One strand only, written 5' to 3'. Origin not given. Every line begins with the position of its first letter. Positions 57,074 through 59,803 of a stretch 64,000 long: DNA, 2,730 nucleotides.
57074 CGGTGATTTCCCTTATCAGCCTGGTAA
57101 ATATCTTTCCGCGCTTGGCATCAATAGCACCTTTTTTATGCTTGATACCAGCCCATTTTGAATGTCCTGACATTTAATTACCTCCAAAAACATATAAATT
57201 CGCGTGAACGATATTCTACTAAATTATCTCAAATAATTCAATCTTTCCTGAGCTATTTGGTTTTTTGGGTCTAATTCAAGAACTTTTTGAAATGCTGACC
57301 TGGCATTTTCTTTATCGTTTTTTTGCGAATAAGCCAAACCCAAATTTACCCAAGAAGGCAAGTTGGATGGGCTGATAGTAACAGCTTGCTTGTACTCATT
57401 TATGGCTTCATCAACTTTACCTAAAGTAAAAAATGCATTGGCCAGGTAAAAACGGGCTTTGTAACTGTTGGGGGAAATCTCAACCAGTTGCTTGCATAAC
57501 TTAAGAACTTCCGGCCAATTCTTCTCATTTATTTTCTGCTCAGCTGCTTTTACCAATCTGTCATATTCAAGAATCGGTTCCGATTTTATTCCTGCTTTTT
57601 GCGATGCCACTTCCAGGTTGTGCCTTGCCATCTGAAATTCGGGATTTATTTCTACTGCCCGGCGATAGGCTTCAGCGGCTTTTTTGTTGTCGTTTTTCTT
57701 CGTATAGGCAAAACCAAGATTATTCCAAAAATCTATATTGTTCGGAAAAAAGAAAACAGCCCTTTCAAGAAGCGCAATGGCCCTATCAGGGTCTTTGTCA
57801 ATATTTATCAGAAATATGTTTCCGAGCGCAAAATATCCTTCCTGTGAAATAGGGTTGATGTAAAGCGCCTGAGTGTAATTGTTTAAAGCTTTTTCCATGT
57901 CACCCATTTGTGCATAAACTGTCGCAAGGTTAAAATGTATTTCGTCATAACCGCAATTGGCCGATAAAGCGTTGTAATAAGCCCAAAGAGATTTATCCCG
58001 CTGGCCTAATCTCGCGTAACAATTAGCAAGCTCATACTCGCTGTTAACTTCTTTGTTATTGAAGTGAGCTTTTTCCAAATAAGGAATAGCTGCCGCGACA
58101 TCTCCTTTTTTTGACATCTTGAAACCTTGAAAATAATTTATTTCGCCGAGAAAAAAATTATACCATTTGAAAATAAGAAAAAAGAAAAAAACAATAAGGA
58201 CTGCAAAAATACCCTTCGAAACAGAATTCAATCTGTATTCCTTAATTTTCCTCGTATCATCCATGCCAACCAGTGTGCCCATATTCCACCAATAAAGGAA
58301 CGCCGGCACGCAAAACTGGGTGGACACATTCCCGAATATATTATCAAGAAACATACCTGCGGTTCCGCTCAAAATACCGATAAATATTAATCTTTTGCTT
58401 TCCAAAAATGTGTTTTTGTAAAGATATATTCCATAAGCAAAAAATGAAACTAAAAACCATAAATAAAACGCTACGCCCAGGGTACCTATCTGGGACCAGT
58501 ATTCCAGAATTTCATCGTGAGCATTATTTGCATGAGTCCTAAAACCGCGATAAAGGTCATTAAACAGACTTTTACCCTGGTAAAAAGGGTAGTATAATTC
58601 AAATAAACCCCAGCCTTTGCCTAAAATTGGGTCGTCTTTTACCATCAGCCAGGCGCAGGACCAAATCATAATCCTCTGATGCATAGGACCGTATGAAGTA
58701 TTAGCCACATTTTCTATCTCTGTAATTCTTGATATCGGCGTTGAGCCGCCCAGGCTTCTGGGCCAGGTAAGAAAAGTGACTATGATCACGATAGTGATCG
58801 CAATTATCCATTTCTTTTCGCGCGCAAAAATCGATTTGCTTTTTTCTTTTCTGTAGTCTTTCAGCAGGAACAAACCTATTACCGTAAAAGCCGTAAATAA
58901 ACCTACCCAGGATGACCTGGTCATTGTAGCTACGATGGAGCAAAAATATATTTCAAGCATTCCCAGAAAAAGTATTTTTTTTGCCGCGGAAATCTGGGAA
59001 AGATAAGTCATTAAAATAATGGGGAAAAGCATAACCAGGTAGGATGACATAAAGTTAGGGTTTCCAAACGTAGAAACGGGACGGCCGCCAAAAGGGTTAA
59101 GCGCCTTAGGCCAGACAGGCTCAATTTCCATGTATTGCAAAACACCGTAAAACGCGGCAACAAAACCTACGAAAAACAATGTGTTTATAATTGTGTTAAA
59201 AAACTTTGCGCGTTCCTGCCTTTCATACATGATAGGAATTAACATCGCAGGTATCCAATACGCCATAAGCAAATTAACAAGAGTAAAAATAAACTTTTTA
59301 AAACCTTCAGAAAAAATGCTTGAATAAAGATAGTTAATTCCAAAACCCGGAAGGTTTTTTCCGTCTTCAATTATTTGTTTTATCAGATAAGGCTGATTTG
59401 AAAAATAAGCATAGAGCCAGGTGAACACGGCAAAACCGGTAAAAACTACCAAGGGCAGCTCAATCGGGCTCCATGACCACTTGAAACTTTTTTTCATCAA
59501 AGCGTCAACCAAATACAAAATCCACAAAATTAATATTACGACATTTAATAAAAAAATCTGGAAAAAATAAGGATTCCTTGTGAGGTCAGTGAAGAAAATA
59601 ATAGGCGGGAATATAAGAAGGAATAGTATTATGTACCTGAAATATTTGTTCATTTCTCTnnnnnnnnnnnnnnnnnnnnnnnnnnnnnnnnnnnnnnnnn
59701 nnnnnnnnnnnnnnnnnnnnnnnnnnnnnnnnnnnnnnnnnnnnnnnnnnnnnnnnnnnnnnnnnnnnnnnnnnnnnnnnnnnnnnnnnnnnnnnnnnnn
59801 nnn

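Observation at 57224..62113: Tandem paralogous ~810-aa membrane proteins combining a Wzy_C (O-antigen ligase) domain with C-terminal TPR arrays: candidate protein O-oligosaccharyltransferases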

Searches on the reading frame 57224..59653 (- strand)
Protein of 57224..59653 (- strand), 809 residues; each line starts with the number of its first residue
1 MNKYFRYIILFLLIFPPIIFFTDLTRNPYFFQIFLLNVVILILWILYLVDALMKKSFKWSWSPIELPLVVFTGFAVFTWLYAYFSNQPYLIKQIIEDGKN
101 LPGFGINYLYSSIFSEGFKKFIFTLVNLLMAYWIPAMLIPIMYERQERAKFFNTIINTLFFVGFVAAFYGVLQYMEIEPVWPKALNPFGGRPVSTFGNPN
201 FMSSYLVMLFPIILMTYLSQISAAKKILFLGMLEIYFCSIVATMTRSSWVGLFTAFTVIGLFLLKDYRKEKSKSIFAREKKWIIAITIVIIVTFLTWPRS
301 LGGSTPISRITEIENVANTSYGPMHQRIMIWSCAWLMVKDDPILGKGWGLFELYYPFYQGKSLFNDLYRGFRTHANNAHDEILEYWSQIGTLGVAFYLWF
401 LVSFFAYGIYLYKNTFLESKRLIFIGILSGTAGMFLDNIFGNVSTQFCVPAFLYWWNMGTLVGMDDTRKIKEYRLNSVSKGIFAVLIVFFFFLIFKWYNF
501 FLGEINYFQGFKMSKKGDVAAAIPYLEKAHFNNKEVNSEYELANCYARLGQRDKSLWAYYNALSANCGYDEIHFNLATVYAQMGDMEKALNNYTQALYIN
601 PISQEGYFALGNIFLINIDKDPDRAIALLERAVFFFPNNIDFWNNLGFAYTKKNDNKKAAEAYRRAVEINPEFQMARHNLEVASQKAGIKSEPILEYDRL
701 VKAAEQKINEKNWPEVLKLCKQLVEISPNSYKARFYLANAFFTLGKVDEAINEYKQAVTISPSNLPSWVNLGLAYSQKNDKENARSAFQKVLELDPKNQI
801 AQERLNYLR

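Call 3: search_protein_families(library=pfam, proteins=[window:57224-59653:-], max_evalue=1)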
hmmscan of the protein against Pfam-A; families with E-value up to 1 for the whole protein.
window:57224-59653:- (809 aa): 43 families (the best 25 are shown)
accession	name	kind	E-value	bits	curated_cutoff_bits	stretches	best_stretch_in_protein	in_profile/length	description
PF00515.34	TPR_1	-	4.8e-37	124.7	27.8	4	641-673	2-34/34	Tetratricopeptide repeat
PF07719.23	TPR_2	-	6.8e-36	119.9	27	4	641-672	2-33/34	Tetratricopeptide repeat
PF13181.12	TPR_8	-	7.3e-34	113.5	25.7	4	766-798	2-34/34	Tetratricopeptide repeat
PF13414.12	TPR_11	-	2.2e-28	98.1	26.8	6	739-778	2-41/42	TPR repeat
PF14559.12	TPR_19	-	2.1e-25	89.2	25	5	745-799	5-59/68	Tetratricopeptide repeat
PF13432.12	TPR_16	-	1.6e-22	80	32.7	5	621-671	12-62/65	Tetratricopeptide repeat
PF13431.12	TPR_17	-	3.5e-22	77.2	24.4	4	719-751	1-33/34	Tetratricopeptide repeat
PF13428.12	TPR_14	-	1.5e-21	75.1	23.5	4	733-772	3-42/44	Tetratricopeptide repeat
PF13424.12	TPR_12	-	1.3e-17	64.2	30.1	4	736-796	8-76/77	Tetratricopeptide repeat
PF13176.12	TPR_7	-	7.8e-17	60.3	27.9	3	767-797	1-31/36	Tetratricopeptide repeat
PF04932.20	Wzy_C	-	7.1e-16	58.8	31.7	1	235-398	5-149/149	O-Antigen ligase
PF13371.12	TPR_9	-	1.6e-15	57.3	35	3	620-675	9-64/73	Tetratricopeptide repeat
PF13174.12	TPR_6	-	1.6e-15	57.1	26.3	2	769-797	4-32/33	Tetratricopeptide repeat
PF23914.1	TPR_CcmH_CycH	-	4.7e-12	46.4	42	2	576-671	56-152/158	Cytochrome c-type biogenesis protein H TPR domain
PF12895.13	ANAPC3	-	1.6e-10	41.5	27.2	2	711-790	3-81/82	Anaphase-promoting complex, cyclosome, subunit 3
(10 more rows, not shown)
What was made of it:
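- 57224..59653 (-): Gene A, 809 aa: Wzy_C membrane domain plus TPR tail. This is the accessory paralog with the canonical triad. Pfam Wzy_C 58.8 bits (call 3).
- On TPR repeat proteins: TPR_1 scores 124.7 bits (A) and 77.0 bits (B) (call 3).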

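Call 4: search_protein_families(library=ncbifam, proteins=[window:57224-59653:-], max_evalue=1)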
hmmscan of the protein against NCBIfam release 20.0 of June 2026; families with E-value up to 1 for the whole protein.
window:57224-59653:- (809 aa): 42 families (the best 25 are shown)
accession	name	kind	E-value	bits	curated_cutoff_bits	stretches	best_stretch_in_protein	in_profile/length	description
NF040959.1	MamA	equivalog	2.4e-36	125.1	200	2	509-670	43-203/204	magnetosome protein MamA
NF047507.1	TPR_BatC_Lepto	exception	3e-24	85.7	175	4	701-809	28-140/214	TPR repeat-containing protein BatC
TIGR02917.1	PEP_TPR_lipo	equivalog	4e-23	81.2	312.2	2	621-805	446-641/899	XrtA/PEP-CTERM system TPR-repeat protein PrsT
TIGR02521.1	type_IV_pilW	equivalog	3.2e-21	75.9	154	3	530-706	25-201/234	type IV pilus biogenesis/stability protein PilW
NF033920.0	C39_PA2778_fam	equivalog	2.6e-18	66.4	150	3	696-795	155-254/255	PA2778 family cysteine peptidase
TIGR00947.1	2A73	equivalog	4.7e-18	65.4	366.4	1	147-461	114-418/425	IctB family putative bicarbonate transporter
NF033762.1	social_mot_Tgl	equivalog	9.7e-18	64.4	225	2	535-698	30-194/252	social motility TPR repeat lipoprotein Tgl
NF047558.1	TPR_END_plus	domain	1.5e-17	63.3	32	3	573-602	2-31/56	TPR end-of-group domain-containing protein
TIGR02552.1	LcrH_SycD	equivalog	1.4e-15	57.2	104.8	4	704-799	25-120/136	SycD/LcrH family type III secretion system chaperone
NF008391.2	PRK11189.1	equivalog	2.5e-12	46.9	250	2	743-802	77-136/297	lipoprotein NlpI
TIGR03939.1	PGA_TPR_OMP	equivalog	4e-12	45.2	366.65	2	489-686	5-200/800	poly-beta-1,6 N-acetyl-D-glucosamine export porin PgaA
NF002725.1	PRK02603.1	equivalog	3e-11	43.6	143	2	571-616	73-115/173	photosystem I assembly protein Ycf3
NF008520.0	PRK11447.1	equivalog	3.2e-11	41.8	858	3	743-799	281-337/1157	cellulose synthase complex outer membrane protein BcsC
NF052415.1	T3SS_chap_SctY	equivalog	9.3e-10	39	70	2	719-793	28-105/106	type III secretion apparatus assembly chaperone SctY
NF033758.1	gliding_GltE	equivalog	2.3e-09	36.8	225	2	702-805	55-160/411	adventurous gliding motility TPR repeat lipoprotein GltE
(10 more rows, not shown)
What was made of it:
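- TPR hits include the PgaA, BcsC and PrsT models at sub-threshold scores (call 4). The scores are far below the IctB cut-off of 366 bits (call 4).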
